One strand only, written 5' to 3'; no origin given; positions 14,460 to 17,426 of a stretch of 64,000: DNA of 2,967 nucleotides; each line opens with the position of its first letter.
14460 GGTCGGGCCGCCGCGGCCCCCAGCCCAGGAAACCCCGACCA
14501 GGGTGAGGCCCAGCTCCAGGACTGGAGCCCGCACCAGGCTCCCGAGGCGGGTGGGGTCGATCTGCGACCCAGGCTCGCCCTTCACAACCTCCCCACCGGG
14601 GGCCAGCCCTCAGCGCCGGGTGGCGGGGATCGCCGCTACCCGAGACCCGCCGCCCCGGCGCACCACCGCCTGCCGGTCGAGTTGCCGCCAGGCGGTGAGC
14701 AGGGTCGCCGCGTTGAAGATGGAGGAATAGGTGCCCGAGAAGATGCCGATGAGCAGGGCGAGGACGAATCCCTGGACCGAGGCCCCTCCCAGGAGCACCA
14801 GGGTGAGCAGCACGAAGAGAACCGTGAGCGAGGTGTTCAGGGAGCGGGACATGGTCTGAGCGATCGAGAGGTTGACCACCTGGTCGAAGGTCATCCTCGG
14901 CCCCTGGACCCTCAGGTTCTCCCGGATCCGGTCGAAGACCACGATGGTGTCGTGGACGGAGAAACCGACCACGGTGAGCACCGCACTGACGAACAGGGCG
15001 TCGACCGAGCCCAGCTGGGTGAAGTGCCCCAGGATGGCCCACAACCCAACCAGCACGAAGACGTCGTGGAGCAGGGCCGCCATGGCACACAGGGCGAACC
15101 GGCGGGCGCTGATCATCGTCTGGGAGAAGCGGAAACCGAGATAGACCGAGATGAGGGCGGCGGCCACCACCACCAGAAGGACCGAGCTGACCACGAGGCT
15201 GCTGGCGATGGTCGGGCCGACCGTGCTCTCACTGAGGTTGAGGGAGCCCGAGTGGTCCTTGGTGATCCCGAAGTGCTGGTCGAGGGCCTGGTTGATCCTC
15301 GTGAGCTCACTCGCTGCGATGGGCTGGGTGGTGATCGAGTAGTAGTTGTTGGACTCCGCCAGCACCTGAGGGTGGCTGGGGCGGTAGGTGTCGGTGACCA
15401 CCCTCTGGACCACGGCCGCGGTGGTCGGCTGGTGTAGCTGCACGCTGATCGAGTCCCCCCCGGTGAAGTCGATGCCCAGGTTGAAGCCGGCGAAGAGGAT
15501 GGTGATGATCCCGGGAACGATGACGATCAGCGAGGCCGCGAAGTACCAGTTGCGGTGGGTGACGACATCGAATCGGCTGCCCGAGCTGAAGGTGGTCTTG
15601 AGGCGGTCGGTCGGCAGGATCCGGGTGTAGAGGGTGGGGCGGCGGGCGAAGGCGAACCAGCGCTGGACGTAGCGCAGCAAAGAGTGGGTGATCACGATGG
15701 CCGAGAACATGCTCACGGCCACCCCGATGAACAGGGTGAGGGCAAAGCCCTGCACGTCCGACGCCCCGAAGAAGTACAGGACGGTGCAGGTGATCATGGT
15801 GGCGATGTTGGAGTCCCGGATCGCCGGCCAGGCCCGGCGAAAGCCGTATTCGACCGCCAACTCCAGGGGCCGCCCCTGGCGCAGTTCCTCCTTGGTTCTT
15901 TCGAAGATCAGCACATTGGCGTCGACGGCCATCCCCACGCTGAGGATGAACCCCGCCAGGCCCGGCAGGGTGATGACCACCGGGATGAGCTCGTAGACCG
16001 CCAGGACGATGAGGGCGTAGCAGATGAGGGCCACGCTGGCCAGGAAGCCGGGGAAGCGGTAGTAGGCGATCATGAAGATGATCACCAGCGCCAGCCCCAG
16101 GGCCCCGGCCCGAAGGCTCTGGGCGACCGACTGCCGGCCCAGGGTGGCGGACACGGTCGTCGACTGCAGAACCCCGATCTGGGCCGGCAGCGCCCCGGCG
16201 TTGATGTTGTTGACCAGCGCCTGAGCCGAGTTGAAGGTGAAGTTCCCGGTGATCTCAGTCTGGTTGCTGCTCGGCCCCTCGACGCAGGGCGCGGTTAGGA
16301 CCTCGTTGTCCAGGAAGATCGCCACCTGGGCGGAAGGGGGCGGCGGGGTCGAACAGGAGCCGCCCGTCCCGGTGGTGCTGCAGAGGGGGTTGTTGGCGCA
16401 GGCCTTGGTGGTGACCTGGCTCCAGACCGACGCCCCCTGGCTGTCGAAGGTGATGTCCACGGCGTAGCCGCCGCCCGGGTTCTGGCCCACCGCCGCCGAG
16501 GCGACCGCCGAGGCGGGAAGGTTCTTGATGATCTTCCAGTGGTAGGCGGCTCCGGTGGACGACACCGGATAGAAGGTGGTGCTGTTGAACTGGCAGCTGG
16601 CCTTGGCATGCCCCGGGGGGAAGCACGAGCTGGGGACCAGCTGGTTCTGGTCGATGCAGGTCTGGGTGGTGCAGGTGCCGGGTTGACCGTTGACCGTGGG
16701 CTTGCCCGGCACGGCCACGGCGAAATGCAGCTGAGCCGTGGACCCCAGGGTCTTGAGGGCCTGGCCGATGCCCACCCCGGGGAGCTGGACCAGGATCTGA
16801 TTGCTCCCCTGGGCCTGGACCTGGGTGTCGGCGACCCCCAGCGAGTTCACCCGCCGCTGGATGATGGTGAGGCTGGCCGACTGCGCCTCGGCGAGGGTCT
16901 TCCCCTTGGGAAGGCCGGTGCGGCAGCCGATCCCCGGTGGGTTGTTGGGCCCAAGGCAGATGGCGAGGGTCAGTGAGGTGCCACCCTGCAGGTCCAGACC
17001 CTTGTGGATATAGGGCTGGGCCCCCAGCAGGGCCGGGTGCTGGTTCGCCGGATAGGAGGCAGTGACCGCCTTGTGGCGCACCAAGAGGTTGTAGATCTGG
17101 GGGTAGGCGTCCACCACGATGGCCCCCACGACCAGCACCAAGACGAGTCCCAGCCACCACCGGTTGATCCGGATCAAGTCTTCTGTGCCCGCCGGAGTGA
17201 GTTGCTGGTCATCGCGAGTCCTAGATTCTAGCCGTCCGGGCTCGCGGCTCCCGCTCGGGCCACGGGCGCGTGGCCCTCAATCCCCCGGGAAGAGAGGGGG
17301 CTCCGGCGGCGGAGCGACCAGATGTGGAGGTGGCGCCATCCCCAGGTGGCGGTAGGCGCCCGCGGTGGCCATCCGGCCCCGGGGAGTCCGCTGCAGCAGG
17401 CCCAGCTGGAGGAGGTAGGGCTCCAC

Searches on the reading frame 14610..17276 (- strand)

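Call 26: search_protein_families(library=pfam, proteins=[window:14610-17276:-], max_evalue=0.0001)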
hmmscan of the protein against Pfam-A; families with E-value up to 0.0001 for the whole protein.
window:14610-17276:- (888 aa): 5 families
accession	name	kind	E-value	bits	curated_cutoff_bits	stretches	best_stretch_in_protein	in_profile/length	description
PF02355.23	SecD_SecF_C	-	1.3e-61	207.8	20.5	2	680-864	15-187/189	Protein export membrane protein SecD/SecF, C-terminal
PF22599.2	SecDF_P1_head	-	1.3e-16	61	27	1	254-365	22-114/114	SecDF, P1 head subdomain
PF21760.3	SecD_1st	-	5.6e-16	58.2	27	1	134-186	3-56/60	Protein translocase subunit SecDF, P1 domain, N-terminal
PF07549.19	Sec_GG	-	8.8e-09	35.1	20.3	1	593-617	3-27/28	SecD/SecF GG Motif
PF03176.21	MMPL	-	2.2e-07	30.6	20.5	1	413-545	179-310/333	MMPL family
